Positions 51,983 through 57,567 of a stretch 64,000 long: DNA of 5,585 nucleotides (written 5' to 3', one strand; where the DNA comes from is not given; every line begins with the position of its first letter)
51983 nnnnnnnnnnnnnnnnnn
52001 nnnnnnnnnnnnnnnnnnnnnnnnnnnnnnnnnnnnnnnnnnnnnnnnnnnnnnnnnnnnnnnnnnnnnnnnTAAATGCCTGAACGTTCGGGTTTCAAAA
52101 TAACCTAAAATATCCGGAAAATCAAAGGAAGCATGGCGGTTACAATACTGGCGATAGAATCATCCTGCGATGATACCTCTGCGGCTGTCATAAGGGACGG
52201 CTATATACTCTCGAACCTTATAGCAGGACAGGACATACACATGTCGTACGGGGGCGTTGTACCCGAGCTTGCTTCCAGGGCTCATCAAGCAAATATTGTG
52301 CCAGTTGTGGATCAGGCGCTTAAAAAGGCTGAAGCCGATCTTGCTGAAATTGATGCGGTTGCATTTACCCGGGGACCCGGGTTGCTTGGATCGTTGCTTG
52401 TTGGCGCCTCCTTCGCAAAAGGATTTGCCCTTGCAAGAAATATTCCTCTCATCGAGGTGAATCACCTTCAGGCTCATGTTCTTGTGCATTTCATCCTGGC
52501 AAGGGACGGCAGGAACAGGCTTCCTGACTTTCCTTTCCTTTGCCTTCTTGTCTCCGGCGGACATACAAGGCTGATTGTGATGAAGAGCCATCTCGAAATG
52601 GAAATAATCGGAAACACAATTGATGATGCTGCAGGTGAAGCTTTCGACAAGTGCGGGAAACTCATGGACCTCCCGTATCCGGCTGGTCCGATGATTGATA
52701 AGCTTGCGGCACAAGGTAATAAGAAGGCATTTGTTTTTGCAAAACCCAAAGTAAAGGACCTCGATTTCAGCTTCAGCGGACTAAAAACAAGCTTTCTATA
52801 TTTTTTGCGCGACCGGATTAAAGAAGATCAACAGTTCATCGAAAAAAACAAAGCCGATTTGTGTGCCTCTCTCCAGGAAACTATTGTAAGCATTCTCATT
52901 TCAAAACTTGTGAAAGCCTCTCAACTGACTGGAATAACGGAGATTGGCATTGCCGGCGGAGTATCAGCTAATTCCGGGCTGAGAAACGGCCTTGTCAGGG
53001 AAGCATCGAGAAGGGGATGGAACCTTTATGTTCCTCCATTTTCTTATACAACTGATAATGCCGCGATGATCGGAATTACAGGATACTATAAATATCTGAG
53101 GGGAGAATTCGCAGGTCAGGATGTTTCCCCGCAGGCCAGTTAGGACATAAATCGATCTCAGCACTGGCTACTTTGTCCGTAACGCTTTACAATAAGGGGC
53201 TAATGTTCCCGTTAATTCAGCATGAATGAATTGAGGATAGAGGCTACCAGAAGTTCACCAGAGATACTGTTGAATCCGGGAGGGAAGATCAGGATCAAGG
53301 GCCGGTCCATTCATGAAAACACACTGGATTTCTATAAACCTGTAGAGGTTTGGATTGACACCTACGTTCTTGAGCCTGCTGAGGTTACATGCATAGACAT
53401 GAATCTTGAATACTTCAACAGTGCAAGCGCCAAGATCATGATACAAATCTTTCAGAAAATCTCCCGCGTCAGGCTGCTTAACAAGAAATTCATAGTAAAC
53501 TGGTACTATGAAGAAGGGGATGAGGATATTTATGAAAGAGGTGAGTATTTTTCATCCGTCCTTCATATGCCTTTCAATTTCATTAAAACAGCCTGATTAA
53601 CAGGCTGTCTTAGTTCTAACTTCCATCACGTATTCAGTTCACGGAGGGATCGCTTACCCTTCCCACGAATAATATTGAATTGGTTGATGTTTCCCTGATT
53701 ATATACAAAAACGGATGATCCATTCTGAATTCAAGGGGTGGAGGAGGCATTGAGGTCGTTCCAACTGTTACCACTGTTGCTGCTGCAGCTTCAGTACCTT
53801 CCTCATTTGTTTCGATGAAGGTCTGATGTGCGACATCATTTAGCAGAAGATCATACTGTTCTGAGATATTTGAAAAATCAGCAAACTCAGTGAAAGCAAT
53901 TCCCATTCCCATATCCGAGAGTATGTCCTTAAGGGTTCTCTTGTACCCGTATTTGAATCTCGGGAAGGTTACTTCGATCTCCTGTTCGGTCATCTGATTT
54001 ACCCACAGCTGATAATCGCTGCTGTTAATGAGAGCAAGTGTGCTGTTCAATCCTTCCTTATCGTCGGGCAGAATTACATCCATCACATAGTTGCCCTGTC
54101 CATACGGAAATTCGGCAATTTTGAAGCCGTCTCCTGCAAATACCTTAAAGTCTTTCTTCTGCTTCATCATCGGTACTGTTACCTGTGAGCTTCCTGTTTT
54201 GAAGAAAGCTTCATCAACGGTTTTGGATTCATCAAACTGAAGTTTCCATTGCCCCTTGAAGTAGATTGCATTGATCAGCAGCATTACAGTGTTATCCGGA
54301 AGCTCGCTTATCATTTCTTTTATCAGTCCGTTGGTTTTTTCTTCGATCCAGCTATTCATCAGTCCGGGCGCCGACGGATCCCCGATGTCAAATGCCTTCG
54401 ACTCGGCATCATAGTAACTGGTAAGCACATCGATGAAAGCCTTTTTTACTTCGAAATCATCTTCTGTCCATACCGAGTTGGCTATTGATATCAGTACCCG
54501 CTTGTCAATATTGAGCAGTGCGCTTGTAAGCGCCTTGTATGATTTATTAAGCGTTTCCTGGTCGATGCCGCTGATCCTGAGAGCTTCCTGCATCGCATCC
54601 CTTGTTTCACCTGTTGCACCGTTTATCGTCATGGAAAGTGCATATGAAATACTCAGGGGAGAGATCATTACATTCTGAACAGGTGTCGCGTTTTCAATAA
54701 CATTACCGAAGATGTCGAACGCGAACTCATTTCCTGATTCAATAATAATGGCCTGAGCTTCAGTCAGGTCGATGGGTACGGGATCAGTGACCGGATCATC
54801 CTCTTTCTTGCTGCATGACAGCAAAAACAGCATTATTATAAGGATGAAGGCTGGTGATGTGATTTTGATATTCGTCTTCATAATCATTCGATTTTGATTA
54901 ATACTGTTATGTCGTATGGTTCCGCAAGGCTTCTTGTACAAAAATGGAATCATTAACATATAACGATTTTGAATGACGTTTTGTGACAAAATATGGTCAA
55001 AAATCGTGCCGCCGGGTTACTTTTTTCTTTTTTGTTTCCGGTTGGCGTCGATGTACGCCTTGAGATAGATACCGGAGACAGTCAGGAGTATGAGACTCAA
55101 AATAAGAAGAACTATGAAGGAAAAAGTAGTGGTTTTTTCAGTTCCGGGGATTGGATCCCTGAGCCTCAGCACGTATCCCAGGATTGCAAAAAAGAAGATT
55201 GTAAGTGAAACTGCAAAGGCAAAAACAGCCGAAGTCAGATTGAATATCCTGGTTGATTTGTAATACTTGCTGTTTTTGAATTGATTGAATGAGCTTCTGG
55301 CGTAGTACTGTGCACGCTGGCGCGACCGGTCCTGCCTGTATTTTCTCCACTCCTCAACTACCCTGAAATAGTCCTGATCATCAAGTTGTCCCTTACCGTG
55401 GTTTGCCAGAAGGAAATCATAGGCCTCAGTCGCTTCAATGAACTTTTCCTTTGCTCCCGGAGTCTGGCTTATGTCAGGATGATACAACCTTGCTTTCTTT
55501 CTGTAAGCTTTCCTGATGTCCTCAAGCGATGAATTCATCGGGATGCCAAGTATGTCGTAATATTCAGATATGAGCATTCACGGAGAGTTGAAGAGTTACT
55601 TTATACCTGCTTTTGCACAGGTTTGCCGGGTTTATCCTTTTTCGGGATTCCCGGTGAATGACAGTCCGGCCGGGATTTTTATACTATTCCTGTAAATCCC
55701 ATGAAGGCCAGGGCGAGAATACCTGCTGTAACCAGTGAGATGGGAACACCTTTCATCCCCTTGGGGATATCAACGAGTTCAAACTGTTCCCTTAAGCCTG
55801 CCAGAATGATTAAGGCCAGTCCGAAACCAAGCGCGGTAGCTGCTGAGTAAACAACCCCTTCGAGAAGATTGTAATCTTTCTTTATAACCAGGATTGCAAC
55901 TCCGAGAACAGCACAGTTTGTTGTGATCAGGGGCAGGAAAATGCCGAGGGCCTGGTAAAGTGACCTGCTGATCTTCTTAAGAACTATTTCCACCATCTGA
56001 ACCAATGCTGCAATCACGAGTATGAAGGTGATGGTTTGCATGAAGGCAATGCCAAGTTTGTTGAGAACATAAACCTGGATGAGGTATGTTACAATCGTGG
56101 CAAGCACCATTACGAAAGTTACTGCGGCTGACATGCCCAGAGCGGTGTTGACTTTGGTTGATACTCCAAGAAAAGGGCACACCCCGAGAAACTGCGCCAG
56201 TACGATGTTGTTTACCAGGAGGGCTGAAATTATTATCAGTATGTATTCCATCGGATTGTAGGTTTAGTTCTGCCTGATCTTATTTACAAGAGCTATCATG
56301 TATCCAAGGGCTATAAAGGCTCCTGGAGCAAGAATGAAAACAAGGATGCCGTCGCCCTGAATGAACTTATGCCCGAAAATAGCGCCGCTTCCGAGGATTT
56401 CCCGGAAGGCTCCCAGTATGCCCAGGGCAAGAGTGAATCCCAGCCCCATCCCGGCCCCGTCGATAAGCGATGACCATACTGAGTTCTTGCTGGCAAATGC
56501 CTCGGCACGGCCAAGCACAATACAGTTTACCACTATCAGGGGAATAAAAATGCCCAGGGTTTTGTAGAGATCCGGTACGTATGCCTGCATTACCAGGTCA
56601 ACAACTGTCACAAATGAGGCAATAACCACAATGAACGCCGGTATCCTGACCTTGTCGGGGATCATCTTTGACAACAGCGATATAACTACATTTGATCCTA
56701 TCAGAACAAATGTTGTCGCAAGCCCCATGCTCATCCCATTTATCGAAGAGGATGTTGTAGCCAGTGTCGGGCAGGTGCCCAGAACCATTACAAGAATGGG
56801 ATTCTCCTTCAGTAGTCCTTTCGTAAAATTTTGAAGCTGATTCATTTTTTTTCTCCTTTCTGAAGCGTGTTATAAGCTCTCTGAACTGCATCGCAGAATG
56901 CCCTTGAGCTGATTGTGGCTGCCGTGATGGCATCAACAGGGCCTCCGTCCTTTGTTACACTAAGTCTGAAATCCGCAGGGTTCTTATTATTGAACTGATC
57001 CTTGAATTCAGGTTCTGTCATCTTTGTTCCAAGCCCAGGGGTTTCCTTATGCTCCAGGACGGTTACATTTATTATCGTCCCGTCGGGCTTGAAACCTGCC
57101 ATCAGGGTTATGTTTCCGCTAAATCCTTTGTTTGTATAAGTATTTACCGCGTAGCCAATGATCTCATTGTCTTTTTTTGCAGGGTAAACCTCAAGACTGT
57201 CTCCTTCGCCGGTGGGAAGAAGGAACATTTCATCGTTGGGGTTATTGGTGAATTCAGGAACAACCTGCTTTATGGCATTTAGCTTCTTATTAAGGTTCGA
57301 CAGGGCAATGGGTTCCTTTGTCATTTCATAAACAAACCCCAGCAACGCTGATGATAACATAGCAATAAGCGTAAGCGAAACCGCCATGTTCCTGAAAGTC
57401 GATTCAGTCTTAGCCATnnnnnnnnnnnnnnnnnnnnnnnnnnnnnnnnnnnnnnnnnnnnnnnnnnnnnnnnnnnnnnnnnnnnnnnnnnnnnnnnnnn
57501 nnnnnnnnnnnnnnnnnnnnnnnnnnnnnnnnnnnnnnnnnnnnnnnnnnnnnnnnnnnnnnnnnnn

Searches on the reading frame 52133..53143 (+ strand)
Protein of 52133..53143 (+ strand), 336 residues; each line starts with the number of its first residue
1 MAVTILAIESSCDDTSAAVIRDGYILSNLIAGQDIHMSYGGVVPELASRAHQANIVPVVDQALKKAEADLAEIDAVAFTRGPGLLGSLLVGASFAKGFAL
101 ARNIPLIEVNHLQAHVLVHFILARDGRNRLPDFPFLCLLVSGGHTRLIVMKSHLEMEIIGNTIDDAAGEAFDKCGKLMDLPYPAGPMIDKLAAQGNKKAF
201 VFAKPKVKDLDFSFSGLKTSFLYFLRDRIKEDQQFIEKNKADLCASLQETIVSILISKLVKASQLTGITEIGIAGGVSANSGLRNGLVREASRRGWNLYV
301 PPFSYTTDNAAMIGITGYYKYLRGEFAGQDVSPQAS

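Call 67: search_protein_families(library=pfam, proteins=[window:52133-53143:+], max_evalue=0.00001)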
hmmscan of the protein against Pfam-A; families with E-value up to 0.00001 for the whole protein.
window:52133-53143:+ (336 aa): 1 family
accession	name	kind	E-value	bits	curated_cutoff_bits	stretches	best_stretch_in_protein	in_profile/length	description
PF00814.31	TsaD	-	1.7e-91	307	24.8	1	25-314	2-263/264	tRNA N6-adenosine threonylcarbamoyltransferase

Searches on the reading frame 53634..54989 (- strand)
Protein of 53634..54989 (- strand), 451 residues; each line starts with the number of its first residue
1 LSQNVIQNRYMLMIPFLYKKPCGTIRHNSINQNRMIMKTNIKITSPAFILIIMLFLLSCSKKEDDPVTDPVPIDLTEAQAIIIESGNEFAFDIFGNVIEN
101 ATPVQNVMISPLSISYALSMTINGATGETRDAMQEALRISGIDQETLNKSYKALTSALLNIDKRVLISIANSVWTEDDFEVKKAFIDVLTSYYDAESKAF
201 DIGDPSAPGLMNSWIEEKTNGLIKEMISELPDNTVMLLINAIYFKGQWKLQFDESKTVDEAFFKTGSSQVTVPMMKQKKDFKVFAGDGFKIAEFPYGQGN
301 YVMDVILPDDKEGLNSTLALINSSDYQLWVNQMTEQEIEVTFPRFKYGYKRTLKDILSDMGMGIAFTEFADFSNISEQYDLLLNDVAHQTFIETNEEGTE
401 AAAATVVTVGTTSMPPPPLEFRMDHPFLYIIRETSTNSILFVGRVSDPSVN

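Call 67: search_protein_families(library=pfam, proteins=[window:53634-54989:-], max_evalue=0.00001)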
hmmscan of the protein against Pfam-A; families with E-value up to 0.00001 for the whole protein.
window:53634-54989:- (451 aa): 1 family
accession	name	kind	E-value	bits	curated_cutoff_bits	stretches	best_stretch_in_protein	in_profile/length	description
PF00079.25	Serpin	-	1.1e-114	384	27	1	86-448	3-370/370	Serpin (serine protease inhibitor)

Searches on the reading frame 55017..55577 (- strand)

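Call 67: search_protein_families(library=pfam, proteins=[window:55017-55577:-], max_evalue=0.00001)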
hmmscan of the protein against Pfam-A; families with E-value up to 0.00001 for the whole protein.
window:55017-55577:- (186 aa): 1 family
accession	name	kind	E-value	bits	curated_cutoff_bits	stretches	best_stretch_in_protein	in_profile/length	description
PF00226.36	DnaJ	-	3.4e-17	62.7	27.8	1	5-58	1-55/63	DnaJ domain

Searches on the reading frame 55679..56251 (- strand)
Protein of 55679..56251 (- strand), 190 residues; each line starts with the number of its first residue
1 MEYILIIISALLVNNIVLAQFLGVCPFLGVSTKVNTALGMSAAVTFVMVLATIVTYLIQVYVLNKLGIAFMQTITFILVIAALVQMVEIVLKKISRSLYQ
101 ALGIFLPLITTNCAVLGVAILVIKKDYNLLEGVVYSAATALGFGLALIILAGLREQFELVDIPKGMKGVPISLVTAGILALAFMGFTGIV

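Call 67: search_protein_families(library=pfam, proteins=[window:55679-56251:-], max_evalue=0.00001)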
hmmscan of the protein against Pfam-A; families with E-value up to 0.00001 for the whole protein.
window:55679-56251:- (190 aa): 1 family
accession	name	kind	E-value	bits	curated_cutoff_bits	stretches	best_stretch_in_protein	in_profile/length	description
PF02508.19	Rnf-Nqr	-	8.7e-58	195.6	23.8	1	4-189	2-173/174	Rnf-Nqr subunit, membrane protein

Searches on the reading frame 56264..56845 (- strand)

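Call 67: search_protein_families(library=pfam, proteins=[window:56264-56845:-], max_evalue=0.00001)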
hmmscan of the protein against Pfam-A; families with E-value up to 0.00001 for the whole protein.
window:56264-56845:- (193 aa): 1 family
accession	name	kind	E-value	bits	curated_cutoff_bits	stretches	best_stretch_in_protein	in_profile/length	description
PF02508.19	Rnf-Nqr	-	2.1e-69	233.5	23.8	1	5-184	3-174/174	Rnf-Nqr subunit, membrane protein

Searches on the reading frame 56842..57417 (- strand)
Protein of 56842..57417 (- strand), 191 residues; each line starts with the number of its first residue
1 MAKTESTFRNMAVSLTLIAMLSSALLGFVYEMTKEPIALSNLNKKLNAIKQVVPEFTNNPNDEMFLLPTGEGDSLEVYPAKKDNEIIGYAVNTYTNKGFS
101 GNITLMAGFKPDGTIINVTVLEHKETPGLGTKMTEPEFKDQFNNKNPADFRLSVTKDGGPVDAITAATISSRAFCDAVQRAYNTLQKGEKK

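Call 67: search_protein_families(library=pfam, proteins=[window:56842-57417:-], max_evalue=0.00001)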
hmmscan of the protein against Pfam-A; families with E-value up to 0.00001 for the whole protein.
window:56842-57417:- (191 aa): 1 family
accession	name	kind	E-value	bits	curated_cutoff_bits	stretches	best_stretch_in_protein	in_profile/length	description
PF04205.19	FMN_bind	-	1.1e-20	74.5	22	1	98-182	1-76/77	FMN-binding domain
